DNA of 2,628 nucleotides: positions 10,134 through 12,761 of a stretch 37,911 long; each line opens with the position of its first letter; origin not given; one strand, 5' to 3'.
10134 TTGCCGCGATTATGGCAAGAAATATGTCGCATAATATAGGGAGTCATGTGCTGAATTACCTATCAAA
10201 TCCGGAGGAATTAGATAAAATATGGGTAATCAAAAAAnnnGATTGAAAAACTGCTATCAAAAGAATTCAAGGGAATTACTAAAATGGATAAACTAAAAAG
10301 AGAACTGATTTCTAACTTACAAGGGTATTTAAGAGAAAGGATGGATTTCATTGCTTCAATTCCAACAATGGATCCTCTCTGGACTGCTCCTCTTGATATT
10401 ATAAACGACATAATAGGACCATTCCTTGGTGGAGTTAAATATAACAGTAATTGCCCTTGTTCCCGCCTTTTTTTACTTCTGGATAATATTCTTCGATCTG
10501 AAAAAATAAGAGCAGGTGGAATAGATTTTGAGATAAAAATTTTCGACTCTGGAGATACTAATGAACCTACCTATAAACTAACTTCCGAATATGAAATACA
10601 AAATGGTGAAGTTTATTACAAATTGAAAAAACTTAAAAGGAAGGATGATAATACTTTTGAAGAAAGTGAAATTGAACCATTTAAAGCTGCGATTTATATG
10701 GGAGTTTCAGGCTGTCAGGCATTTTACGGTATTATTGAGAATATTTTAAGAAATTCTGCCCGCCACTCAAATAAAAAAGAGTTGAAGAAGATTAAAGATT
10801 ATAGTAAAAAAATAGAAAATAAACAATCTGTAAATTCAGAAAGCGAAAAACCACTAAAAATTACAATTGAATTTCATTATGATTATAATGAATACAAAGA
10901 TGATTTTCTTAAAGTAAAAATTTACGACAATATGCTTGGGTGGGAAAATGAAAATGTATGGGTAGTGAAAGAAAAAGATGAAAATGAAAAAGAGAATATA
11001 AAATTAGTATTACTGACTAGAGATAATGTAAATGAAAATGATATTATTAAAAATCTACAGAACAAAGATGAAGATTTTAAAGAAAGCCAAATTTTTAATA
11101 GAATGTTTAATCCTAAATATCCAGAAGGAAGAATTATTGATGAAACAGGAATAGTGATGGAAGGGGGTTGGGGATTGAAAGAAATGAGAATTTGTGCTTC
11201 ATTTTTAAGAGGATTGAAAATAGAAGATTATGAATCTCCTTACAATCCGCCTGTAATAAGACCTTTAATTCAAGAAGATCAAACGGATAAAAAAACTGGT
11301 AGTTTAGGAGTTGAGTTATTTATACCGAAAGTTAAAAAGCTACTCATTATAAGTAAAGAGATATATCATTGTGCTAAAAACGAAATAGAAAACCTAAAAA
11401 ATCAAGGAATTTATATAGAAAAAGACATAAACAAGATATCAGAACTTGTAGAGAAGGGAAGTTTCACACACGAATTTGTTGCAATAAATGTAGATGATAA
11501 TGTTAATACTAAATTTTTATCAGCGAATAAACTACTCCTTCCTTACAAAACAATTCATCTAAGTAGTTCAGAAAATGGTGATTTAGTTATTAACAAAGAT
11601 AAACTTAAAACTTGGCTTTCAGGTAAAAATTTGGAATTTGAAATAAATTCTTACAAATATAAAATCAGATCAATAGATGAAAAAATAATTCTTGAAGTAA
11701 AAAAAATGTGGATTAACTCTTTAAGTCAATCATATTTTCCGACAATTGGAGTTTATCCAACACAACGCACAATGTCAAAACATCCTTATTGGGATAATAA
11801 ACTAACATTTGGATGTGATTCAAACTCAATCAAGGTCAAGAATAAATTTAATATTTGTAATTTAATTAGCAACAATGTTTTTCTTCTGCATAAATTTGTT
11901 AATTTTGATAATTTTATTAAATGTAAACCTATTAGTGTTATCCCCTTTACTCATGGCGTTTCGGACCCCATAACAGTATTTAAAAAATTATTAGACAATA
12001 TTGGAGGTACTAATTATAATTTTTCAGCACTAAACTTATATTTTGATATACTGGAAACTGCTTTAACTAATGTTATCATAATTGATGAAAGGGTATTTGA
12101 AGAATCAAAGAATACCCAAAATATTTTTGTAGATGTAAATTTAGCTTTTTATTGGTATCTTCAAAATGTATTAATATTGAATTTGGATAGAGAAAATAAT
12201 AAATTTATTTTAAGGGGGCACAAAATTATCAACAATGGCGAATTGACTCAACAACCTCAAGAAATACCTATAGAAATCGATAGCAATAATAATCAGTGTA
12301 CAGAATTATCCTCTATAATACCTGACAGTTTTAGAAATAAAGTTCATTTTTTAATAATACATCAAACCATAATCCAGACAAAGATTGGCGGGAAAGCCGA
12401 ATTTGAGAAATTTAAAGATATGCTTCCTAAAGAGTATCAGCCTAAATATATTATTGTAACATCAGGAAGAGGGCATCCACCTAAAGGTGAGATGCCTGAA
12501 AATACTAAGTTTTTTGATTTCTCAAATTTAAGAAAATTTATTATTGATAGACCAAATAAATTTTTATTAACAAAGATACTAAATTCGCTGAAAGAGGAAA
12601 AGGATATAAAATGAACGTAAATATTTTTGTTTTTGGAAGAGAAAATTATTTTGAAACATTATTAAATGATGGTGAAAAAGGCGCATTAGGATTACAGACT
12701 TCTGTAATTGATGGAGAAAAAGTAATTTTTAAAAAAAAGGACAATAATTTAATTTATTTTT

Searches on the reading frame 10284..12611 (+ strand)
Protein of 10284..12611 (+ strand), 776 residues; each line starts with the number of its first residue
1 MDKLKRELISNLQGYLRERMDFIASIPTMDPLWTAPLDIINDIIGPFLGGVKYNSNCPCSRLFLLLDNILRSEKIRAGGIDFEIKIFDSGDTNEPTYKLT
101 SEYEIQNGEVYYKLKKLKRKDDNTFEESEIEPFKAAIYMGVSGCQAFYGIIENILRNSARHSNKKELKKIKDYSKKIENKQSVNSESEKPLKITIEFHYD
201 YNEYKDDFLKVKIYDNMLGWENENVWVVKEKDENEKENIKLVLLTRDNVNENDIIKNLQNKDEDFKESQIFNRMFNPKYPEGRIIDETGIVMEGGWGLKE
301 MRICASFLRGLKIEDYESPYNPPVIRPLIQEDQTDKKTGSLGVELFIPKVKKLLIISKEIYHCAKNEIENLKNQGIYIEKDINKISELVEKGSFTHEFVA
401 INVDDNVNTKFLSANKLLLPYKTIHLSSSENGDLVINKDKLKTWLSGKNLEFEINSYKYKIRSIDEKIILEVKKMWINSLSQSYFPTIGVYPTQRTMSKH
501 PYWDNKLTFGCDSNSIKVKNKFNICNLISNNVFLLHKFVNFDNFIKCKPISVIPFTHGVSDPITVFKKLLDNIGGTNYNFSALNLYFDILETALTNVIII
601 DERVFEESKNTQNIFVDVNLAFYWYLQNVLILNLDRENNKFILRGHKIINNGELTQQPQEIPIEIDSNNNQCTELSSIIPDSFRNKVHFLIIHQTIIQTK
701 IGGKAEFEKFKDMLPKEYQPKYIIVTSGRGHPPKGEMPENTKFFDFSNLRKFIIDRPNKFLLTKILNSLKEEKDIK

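Call 6: search_protein_families(library=pfam, proteins=[window:10284-12611:+], max_evalue=0.001)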
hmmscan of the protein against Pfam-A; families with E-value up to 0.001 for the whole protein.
window:10284-12611:+ (776 aa): 0 families

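Call 24: search_protein_families(library=pfam, proteins=[window:10284-12611:+], max_evalue=10)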
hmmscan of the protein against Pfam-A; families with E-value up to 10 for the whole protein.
window:10284-12611:+ (776 aa): 0 families

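Call 34: search_protein_families(library=ncbifam, proteins=[window:10284-12611:+], max_evalue=0.01)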
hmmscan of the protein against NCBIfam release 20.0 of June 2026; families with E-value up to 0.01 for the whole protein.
window:10284-12611:+ (776 aa): 0 families

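Call 52: search_solved_structures(query=window:10284-12611:+, max_evalue=10)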
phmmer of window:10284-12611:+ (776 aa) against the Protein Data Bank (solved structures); distinct sequences matched with E-value up to 10: 16.
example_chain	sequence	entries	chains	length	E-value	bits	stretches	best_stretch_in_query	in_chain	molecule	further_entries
1suh_A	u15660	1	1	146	0.19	13.2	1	634-675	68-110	EPITHELIAL CADHERIN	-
2pk0_A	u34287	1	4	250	0.22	13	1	373-451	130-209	Serine/threonine protein phosphatase Stp1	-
1l3w_A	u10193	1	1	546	0.36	12.3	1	633-681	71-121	EP-cadherin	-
1q1p_A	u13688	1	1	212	0.37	12.3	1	634-675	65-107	Epithelial-cadherin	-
3qrb_A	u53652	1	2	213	0.37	12.3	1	634-675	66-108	Cadherin-1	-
3q2n_A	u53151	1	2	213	0.37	12.3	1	634-675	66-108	Cadherin-1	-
2qvf_B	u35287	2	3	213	0.37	12.3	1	634-675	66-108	Epithelial-cadherin (E-cadherin) (Uvomorulin) (Cadherin-1) (ARC-1) (CD324 antigen) | Cadherin-1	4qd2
3lnh_A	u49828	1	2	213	0.37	12.3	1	634-675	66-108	Cadherin-1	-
3lnf_A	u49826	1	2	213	0.37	12.2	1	634-675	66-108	Cadherin-1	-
3lne_A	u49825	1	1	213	0.37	12.2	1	634-675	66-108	Cadherin-1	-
3lng_A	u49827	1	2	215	0.38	12.2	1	634-675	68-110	Cadherin-1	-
1ff5_A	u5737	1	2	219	0.39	12.2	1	634-675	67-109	EPITHELIAL CADHERIN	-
1edh_A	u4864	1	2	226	0.41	12.1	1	634-675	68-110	E-CADHERIN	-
6qpw_E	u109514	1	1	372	0.74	11.3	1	34-77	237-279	Sister chromatid cohesion protein 1,Structural maintenance of chromosomes protein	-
3lni_A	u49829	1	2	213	0.96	10.9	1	634-675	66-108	Cadherin-1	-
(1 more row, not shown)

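Call 55: find_homologous_proteins(query=window:10284-12611:+, max_evalue=0.001)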
Query window:10284-12611:+ (776 aa): 32 proteins with E <= 0.001 among 8000 candidates.
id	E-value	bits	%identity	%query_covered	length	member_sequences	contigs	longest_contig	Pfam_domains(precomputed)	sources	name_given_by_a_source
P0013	0.0e+0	1751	100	100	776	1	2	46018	-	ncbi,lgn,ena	-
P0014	2.0e-203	696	49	100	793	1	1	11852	-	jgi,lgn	jgi:hypothetical protein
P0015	3.9e-203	695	49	99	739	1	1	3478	-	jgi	-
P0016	2.3e-201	689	47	100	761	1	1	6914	-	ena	-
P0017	2.2e-200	686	49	100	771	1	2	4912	-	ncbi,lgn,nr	ncbi:MAG: hypothetical protein NC926_09410 [Candidatus Omnitrophica bacterium]|nr:hypothetical prote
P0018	2.8e-198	679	48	100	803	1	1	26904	-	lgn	-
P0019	3.4e-192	659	45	100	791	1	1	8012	-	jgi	jgi:hypothetical protein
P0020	1.2e-188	647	46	100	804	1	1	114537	-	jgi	jgi:hypothetical protein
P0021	1.1e-187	644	44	100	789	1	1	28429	-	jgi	jgi:hypothetical protein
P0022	8.1e-185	635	45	100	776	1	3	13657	-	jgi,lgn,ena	-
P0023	2.5e-184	633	45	99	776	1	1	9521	-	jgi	-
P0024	8.4e-183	628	47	99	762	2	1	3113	-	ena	-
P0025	6.5e-180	618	44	99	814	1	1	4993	-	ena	-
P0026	6.0e-177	608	43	99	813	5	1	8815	-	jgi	jgi:hypothetical protein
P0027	2.9e-176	606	45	99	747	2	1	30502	-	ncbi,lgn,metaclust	metaclust:status=active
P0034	2.6e-170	587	44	100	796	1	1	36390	-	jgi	-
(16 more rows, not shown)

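Call 56: find_encoding_contigs(protein=P0013, flank=3000, max_places=2)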
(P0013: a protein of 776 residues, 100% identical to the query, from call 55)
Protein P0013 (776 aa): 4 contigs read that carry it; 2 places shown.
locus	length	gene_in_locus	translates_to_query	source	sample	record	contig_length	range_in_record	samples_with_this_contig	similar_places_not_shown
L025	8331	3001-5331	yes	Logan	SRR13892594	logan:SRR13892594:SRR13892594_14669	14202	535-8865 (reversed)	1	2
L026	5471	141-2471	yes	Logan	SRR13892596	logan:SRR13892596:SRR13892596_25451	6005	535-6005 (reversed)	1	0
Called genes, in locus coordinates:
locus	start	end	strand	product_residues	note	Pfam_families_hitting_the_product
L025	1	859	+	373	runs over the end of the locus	PF13433:Peripla_BP_5 (faint), PF13458:Peripla_BP_6, PF01094:ANF_receptor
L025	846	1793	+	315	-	PF13489:Methyltransf_23 (weak), PF13847:Methyltransf_31, PF08241:Methyltransf_11 (weak), PF08242:Methyltransf_12, PF13649:Methyltransf_25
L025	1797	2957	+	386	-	-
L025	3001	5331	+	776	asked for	-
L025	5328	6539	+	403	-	-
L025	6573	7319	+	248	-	-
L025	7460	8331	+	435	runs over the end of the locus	PF04326:SLFN_AlbA_2, PF13749:HATPase_c_4, PF01022:HTH_5 (faint)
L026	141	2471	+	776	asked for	-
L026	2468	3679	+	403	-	-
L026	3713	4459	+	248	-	-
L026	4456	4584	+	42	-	-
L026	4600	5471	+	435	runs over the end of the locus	PF04326:SLFN_AlbA_2, PF13749:HATPase_c_4, PF01022:HTH_5 (faint)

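Call 57: find_encoding_contigs(protein=P0020, flank=10000, max_places=1)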
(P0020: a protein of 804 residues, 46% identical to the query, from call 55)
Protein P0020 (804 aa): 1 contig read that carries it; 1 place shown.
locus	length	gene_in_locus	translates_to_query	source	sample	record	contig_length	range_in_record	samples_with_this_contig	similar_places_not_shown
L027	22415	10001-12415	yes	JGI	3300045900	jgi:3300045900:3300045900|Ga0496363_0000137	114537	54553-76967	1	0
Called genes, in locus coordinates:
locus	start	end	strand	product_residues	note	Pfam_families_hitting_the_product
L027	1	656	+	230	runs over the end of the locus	PF00092:VWA (weak), PF13519:VWA_2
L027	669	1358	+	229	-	PF00092:VWA (weak), PF25106:VWA_4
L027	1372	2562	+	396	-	PF00069:Pkinase, PF07714:PK_Tyr_Ser-Thr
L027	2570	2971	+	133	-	PF00498:FHA (weak)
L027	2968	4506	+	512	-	-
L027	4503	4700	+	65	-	PF13248:Zn_ribbon_3 (weak)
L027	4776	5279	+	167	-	PF01909:NTP_transf_2, PF18765:Polbeta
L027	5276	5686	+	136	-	PF05168:HEPN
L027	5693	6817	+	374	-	PF13433:Peripla_BP_5, PF13458:Peripla_BP_6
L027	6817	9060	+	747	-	PF04055:Radical_SAM, PF08242:Methyltransf_12, PF13649:Methyltransf_25 (weak), PF13847:Methyltransf_31 (faint)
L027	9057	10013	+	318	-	-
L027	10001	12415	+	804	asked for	-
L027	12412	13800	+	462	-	-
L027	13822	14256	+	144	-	-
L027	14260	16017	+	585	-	-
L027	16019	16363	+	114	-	-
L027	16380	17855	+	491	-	PF00072:Response_reg, PF00158:Sigma54_activat, PF14532:Sigma54_activ_2, PF07728:AAA_5, PF25601:AAA_lid_14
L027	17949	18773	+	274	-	PF01048:PNP_UDP_1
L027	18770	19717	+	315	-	PF00850:Hist_deacetyl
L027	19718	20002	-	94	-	-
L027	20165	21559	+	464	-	PF00890:FAD_binding_2 (faint), PF01134:GIDA (weak), PF03486:HI0933_like (faint), PF07992:Pyr_redox_2, PF12831:FAD_oxidored (weak), PF13450:NAD_binding_8 (faint), PF00070:Pyr_redox, PF02852:Pyr_redox_dim, +1 more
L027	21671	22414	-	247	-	PF02535:Zip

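Call 58: find_encoding_contigs(protein=P0034, flank=10000, max_places=1)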
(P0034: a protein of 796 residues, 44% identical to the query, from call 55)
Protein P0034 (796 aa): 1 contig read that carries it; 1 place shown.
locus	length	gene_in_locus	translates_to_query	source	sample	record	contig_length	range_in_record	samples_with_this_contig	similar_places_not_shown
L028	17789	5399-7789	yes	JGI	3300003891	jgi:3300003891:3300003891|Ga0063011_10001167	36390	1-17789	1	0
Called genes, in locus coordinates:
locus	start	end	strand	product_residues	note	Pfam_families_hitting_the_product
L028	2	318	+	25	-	?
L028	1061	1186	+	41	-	-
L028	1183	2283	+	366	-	-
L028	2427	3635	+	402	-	PF13433:Peripla_BP_5, PF13458:Peripla_BP_6, PF01094:ANF_receptor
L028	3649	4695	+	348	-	PF00180:Iso_dh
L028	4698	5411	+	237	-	-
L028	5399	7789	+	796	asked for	-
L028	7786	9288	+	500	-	-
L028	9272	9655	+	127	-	PF05168:HEPN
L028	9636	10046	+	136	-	PF01909:NTP_transf_2, PF18765:Polbeta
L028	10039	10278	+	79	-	-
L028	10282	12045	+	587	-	-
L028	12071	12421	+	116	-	-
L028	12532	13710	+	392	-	-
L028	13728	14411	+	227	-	PF21391:tyr_de_CO2_C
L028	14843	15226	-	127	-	-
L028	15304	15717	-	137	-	-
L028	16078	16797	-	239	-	PF16868:NMT1_3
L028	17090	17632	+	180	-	-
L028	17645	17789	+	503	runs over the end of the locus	-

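Call 62: find_related_loci(query=A3, collection=metagenome_contigs, flank=10000)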
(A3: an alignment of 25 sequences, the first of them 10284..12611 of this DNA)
Query A3 (776 aa) in metagenome_contigs; peptide patterns used: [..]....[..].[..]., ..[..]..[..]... (x = any residue, [..] = any of these).
231 stretches matched a pattern; 11 encode a relative of the query (tblastn E <= 1e-3); 11 distinct loci.
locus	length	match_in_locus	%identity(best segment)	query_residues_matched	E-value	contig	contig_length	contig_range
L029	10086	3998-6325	45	1-774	0e+0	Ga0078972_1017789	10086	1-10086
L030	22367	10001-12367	44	1-772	0e+0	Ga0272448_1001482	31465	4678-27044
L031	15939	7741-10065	44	1-769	0e+0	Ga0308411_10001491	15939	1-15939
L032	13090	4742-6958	43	1-773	4e-178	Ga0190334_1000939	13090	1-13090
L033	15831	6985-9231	43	1-772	8e-175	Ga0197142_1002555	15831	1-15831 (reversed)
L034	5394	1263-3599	43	1-771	4e-175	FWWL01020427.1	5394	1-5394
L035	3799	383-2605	41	1-774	2e-163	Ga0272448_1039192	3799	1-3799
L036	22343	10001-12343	43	4-772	0e+0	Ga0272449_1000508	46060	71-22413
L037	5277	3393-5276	45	1-642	1e-148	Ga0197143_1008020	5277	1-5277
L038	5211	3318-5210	44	1-642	1e-142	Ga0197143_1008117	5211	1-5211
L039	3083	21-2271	49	1-772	3e-155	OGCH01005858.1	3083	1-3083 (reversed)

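Call 66: search_protein_families(library=pfam, proteins=[L030:13766-17137:+, L031:11422-14580:+, L032:10085-12496:+, L031:14573-14962:+, L031:14958-15434:+, L032:9650-10072:+, L030:7539-9947:+, L031:5445-6695:+, L033:4048-5709:+, L032:2315-3988:+], max_evalue=0.001)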
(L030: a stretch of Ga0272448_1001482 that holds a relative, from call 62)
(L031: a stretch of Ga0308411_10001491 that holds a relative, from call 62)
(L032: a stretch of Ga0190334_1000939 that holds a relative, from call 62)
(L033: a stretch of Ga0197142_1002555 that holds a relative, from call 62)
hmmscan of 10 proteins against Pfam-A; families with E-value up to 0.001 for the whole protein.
L030:13766-17137:+ (1124 aa): 1 family
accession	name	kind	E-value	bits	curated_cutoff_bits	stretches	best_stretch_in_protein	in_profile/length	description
PF00962.28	A_deaminase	-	8.1e-44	150.5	27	1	801-1109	62-329/330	Adenosine deaminase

L031:11422-14580:+ (1053 aa): 1 family
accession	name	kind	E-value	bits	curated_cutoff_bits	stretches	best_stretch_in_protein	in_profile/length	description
PF00962.28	A_deaminase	-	1e-43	150.1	27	1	852-1032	155-328/330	Adenosine deaminase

L032:10085-12496:+ (804 aa): 2 families
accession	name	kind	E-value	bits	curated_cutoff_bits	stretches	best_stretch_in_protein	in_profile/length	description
PF24391.1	HD-CE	-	5.7e-06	26.6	27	0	369-452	9-128/263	HD-CE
PF00072.30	Response_reg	-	1.4e-05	25.6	30.2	1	218-309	17-100/111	Response regulator receiver domain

L031:14573-14962:+ (130 aa): 1 family
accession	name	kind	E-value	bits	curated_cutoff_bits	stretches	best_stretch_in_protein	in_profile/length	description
PF00072.30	Response_reg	-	9e-19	68.1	30.2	1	10-124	1-111/111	Response regulator receiver domain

L031:14958-15434:+ (159 aa): 1 family
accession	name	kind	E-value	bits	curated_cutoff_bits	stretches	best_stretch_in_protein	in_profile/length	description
PF02308.21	MgtC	-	8.8e-26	91.1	31.4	1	11-138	1-119/121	MgtC family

L032:9650-10072:+ (141 aa): 0 families

L030:7539-9947:+ (803 aa): 2 families
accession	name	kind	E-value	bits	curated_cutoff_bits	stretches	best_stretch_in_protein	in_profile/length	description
PF04055.27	Radical_SAM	-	8.2e-24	85.1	29.5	1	71-241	1-162/166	Radical SAM superfamily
PF06969.22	HemN_C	-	1.9e-13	50.7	24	1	370-432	5-67/67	HemN C-terminal domain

L031:5445-6695:+ (417 aa): 1 family
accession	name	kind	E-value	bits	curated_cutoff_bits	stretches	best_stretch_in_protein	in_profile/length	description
PF01411.24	tRNA-synt_2c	-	5.1e-28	98.4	30.3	1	12-387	2-338/552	tRNA synthetases class II (A)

L033:4048-5709:+ (554 aa): 1 family
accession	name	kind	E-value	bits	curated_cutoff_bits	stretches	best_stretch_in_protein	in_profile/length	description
PF13353.11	Fer4_12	-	0.00014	22.7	22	1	246-344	13-100/137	4Fe-4S single cluster domain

L032:2315-3988:+ (558 aa): 3 families
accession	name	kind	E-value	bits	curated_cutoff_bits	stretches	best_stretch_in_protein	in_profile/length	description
PF13489.12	Methyltransf_23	-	9e-07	29.2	27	1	316-421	24-116/164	Methyltransferase domain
PF13847.12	Methyltransf_31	-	0.00016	21.8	27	0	316-422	5-110/145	Methyltransferase domain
PF08242.18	Methyltransf_12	-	0.00022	22.3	30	0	319-419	1-98/98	Methyltransferase domain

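Call 68: search_protein_families(library=padloc, proteins=[L027:17949-18770:+, L027:18770-19714:+, L032:10085-12496:+, L030:13766-17137:+, window:10284-12611:+, L027:14260-16014:+, L027:16380-17852:+], max_evalue=0.001)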
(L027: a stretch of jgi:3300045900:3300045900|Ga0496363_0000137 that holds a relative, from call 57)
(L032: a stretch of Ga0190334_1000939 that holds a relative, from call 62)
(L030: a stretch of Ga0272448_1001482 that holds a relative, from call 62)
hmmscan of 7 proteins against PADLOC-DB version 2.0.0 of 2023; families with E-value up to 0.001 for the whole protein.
L027:17949-18770:+ (274 aa): 0 families

L027:18770-19714:+ (315 aa): 0 families

L032:10085-12496:+ (804 aa): 0 families

L030:13766-17137:+ (1124 aa): 1 family
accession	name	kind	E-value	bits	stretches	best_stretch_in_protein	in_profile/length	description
PDLC01908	CARF5--CARF_ADA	-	9.8e-81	270.4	1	436-1115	207-601/605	-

window:10284-12611:+ (776 aa): 0 families

L027:14260-16014:+ (585 aa): 0 families

L027:16380-17852:+ (491 aa): 3 families
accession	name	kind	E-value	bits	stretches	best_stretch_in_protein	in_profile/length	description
PDLC01995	RtcR_PspF2--CARF_AAA_HTH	-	1.2e-96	322.7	1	133-460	151-474/481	-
PDLC01993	RtcR--CARF_AAA_HTH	-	1.7e-50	170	1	148-409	181-447/523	-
PDLC01994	RtcR_PspF1--CARF_AAA_HTH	-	3.1e-50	169.6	1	138-454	154-459/468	-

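Call 69: predict_structure(alignment_id=A3)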
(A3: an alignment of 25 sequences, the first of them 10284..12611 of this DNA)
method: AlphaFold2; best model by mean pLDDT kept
length: 776 residues; sequences in the alignment: 25
mean_pLDDT: 83.1   pTM: 0.85
mean pLDDT of the five models: 83.1, 79.0, 77.8, 76.7, 74.6
residues with pLDDT >= 90: 268; 70-90: 401; 50-70: 84; < 50: 23
segments of 3 or more residues with pLDDT < 50: 24-26, 51-59, 499-502
pLDDT, mean of each block of 10 residues (from residue 1): 69 74 55 80 73 42 64 71 87 85 82 85 82 78 77 83 86 88 84 92 85 92 87 83 74 78 79 88 81 79 88 85 90 88 92 96 91 93 92 92 95 92 92 87 88 88 93 93 83 62 68 63 77 90 88 76 73 69 90 96 94 89 94 89 86 85 72 73 91 93 90 88 89 85 88 87 90 59
secondary structure, 60 per line:
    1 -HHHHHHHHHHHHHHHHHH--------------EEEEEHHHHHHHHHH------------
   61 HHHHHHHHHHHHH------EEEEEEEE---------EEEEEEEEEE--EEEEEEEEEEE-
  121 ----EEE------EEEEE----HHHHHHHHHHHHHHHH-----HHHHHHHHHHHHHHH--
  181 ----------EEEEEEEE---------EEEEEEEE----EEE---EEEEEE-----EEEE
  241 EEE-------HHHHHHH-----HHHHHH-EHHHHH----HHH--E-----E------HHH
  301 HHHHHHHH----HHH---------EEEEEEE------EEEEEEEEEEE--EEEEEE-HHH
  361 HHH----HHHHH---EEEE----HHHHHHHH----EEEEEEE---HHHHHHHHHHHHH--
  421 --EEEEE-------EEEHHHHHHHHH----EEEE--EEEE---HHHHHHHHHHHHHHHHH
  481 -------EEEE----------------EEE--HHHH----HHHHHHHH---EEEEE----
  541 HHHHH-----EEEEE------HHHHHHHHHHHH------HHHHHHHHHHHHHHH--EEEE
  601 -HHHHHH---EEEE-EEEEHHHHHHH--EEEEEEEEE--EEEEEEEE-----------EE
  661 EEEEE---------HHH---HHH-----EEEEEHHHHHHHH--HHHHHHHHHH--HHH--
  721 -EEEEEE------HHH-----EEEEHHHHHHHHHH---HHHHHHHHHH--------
elements in order (helices of 4 or more, strands of 3 or more residues): H2-19 E34-38 H39-48 H61-73 E80-87 E97-106 E109-119 E125-127 E134-138 H143-158 H164-178 E191-198 E208-215 E220-222 E226-231 E237-243 H251-257 H263-268 H271-275 H298-308 E325-331 E338-348 E351-356 H358-363 H368-372 E376-379 H384-391 E396-402 H406-418 E423-427 E435-437 H438-446 E451-454 E457-460 H464-480 E488-491 E508-510 H513-516 H521-528 E532-536 H541-545 E551-555 H562-573 H580-594 E597-600 H602-607 E611-614 E616-619 H620-626 E629-637 E640-647 E659-665 E689-693 H694-701 H704-713 E722-727 E742-745 H746-755 H759-768

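Call 72: fold_search(model_id=the predicted structure, library=pdb)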
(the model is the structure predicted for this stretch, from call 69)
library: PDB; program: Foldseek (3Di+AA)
matches with E <= 10: 612; with E <= 0.001: 0
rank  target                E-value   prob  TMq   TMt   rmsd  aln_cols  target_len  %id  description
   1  9a5d_A                6.0e-03  0.98  0.15  0.18   8.6       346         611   10  Integrative model of WALK-YYCH by crosslinking MS and deep learning (released 2024-09-18)
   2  3fkq                  8.8e-03  0.41  0.12  0.22  20.3       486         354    9  Crystal structure of NtrC-like two-domain protein (RER070207001320) from Eubacterium rectale at 2.10 A resolution (released 2009-01-06)
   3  5m4s                  4.5e-02  0.06  0.05  0.11  20.6       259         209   12  Transcription factor TFIIA as a single chain protein (released 2017-11-29)
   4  6ymz_E                6.3e-02  0.21  0.11  0.23  20.6       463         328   10  Structure of the CheB methylsterase from P. atrosepticum SCRI1043 (released 2021-02-17)
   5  9c7c_A                6.6e-02  0.08  0.08  0.08  22.2       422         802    8  Diheteromeric GluN1/GluN2A (delM653) in nanodisc complexed with glycine, glutamate, and GNE-4123, open conformation (released 2025-09-24)
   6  2we8_A                1.0e-01  0.33  0.11  0.21  12.0       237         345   10  Crystal structure of Mycobacterium tuberculosis Rv0376c homologue from Mycobacterium smegmatis (released 2010-04-07)
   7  1a2o_A                1.1e-01  0.14  0.11  0.21  20.6       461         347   10  STRUCTURAL BASIS FOR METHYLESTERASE CHEB REGULATION BY A PHOSPHORYLATION-ACTIVATED DOMAIN (released 1998-04-29)
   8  2we7_B                1.3e-01  0.08  0.07  0.12  15.7       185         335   10  Crystal structure of Mycobacterium tuberculosis Rv0376c homologue from Mycobacterium smegmatis (released 2010-04-07)
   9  3dge_A                1.7e-01  0.60  0.12  0.33   9.0       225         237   14  Structure of a histidine kinase-response regulator complex reveals insights into Two-component signaling and a novel c (released 2009-07-07)
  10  2yfk_A                1.8e-01  0.08  0.08  0.13  18.8       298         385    8  Crystal structure of a putative transcarbamoylase from Enterococcus faecalis (released 2012-05-02)
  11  2aml_B                1.9e-01  0.13  0.10  0.18  21.1       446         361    9  Crystal structure of Lmo0035 protein (46906266) from LISTERIA MONOCYTOGENES 4b F2365 at 1.50 A resolution (released 2005-10-18)
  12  2we7_A                2.2e-01  0.41  0.11  0.22  11.8       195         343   11  Crystal structure of Mycobacterium tuberculosis Rv0376c homologue from Mycobacterium smegmatis (released 2010-04-07)
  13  8glr                  2.2e-01  0.20  0.10  0.22  18.4       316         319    9  FrlB - Deglycase for 6-phosphofructose lysine (released 2023-07-05)
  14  3mf4_A                2.3e-01  0.21  0.11  0.28  13.9       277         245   13  Crystal structure of putative two-component system response regulator/ggdef domain protein (released 2010-04-14)
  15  8a52_A                2.4e-01  0.41  0.10  0.20   8.4       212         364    9  Crystal structure of a chimeric LOV-Histidine kinase SB2F1 (asymmetrical variant, trigonal form with long c-axis) (released 2023-12-27)
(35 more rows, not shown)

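Call 82: search_protein_families(library=phrogs, proteins=[window:10284-12611:+], max_evalue=0.01)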
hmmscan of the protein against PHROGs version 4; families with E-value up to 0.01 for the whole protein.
window:10284-12611:+ (776 aa): 0 families
